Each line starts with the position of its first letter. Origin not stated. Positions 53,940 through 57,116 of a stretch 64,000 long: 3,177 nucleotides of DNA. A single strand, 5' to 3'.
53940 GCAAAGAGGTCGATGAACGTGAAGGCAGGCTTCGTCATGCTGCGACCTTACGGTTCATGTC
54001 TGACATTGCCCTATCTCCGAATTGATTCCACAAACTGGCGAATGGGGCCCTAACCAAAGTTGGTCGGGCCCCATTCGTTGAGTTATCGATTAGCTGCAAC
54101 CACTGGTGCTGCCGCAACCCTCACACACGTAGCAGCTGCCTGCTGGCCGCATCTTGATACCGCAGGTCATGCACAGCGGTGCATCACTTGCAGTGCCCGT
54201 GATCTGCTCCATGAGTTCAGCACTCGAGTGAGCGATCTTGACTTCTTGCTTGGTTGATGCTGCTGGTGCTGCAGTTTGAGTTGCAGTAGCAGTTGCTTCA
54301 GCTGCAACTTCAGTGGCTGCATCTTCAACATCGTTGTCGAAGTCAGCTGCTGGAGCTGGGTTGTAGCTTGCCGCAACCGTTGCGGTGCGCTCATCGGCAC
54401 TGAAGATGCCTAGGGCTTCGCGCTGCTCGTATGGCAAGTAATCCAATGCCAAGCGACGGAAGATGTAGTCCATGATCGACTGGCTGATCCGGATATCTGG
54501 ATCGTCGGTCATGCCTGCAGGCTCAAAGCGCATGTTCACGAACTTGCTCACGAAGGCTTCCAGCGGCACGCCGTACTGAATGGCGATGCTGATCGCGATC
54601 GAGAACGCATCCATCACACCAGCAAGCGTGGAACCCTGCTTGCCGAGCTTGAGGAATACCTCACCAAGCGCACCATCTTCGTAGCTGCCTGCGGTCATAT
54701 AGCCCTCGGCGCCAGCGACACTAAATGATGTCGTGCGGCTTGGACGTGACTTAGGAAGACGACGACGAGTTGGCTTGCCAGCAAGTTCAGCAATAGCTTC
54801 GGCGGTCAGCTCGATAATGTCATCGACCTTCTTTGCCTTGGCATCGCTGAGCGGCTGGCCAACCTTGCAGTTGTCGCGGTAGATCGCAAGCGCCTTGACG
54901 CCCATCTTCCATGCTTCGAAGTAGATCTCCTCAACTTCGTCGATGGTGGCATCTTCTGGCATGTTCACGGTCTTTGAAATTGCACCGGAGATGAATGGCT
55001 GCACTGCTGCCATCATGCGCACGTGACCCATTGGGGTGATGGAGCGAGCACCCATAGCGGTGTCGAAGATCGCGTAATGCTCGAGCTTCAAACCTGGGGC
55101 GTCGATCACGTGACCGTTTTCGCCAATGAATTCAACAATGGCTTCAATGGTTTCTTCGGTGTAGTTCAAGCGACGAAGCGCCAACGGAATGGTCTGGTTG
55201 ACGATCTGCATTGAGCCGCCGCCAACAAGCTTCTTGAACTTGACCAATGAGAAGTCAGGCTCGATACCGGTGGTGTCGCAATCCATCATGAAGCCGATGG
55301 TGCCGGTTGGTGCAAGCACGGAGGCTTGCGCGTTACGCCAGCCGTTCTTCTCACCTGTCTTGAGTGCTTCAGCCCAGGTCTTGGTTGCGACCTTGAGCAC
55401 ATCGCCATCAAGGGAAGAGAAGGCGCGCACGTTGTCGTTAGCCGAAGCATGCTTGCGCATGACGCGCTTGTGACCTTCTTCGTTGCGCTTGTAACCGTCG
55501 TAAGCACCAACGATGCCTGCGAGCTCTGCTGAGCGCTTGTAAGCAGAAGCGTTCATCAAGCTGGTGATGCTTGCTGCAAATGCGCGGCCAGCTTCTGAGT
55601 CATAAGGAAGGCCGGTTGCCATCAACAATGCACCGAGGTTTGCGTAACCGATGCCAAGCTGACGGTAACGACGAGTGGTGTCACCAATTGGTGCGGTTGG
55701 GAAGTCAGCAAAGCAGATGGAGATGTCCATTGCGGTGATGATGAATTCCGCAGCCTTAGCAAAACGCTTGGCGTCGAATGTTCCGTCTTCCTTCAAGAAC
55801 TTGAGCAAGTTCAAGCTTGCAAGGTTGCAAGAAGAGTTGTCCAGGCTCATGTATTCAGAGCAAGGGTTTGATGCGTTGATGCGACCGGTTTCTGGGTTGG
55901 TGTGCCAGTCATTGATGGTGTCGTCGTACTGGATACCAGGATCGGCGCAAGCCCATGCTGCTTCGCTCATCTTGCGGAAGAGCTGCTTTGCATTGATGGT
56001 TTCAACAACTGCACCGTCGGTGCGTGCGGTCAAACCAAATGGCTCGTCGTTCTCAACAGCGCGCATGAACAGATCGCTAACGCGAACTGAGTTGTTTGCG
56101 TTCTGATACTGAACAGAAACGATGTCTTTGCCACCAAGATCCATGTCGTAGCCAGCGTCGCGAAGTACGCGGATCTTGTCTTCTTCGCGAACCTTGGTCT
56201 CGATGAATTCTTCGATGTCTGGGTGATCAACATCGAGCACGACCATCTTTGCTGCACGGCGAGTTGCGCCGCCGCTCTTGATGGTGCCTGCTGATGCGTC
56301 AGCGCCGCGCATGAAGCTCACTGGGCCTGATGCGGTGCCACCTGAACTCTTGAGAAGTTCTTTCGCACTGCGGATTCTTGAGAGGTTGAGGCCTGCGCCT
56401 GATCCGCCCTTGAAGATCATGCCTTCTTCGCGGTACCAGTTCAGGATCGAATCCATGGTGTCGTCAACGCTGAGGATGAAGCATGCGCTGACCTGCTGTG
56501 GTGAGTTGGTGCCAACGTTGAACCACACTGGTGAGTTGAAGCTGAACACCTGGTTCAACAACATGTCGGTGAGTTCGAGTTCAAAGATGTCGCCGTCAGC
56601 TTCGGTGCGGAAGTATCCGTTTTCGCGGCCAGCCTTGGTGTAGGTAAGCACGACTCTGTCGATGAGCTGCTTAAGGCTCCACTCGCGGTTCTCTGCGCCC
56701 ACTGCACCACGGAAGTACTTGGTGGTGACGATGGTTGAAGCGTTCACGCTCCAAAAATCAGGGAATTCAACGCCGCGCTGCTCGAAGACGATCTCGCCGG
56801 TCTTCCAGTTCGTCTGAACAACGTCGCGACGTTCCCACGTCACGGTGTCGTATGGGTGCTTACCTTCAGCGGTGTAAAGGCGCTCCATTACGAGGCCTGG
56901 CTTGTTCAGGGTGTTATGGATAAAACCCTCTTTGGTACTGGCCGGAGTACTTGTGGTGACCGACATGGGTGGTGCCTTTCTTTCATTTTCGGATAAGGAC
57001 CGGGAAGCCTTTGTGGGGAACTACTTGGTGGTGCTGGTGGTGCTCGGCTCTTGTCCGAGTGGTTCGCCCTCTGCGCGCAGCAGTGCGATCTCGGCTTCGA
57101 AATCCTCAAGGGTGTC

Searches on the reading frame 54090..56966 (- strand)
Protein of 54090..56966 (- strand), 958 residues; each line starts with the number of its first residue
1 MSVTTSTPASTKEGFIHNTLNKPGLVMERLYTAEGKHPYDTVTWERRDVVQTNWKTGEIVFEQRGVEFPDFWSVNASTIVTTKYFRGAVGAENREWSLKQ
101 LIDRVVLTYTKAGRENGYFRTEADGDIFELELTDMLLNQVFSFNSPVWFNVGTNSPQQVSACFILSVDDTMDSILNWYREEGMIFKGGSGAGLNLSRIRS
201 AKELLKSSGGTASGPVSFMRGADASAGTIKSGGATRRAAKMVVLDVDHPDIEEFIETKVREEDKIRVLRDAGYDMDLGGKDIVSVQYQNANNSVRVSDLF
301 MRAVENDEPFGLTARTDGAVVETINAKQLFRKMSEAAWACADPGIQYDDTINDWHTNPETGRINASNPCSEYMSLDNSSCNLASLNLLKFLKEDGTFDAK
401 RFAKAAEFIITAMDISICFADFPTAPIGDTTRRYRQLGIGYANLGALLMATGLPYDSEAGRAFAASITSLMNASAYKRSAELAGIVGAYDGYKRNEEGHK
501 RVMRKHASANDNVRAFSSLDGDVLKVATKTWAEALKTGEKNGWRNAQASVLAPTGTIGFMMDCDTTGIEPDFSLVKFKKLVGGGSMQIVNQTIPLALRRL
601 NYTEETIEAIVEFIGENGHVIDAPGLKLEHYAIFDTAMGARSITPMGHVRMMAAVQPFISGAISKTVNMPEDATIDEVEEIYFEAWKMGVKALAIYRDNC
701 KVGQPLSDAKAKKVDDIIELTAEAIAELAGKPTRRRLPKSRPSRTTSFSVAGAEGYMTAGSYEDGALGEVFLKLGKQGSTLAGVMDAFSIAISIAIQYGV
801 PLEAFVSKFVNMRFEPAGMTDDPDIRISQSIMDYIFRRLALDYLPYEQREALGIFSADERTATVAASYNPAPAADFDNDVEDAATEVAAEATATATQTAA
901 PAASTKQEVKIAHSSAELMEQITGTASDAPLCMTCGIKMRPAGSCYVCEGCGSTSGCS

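Call 17: find_encoding_contigs(protein=window:54090-56966:-, flank=10000, max_places=4)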
Protein window:54090-56966:- (958 aa): no gene with exactly this product is on record in the collection.
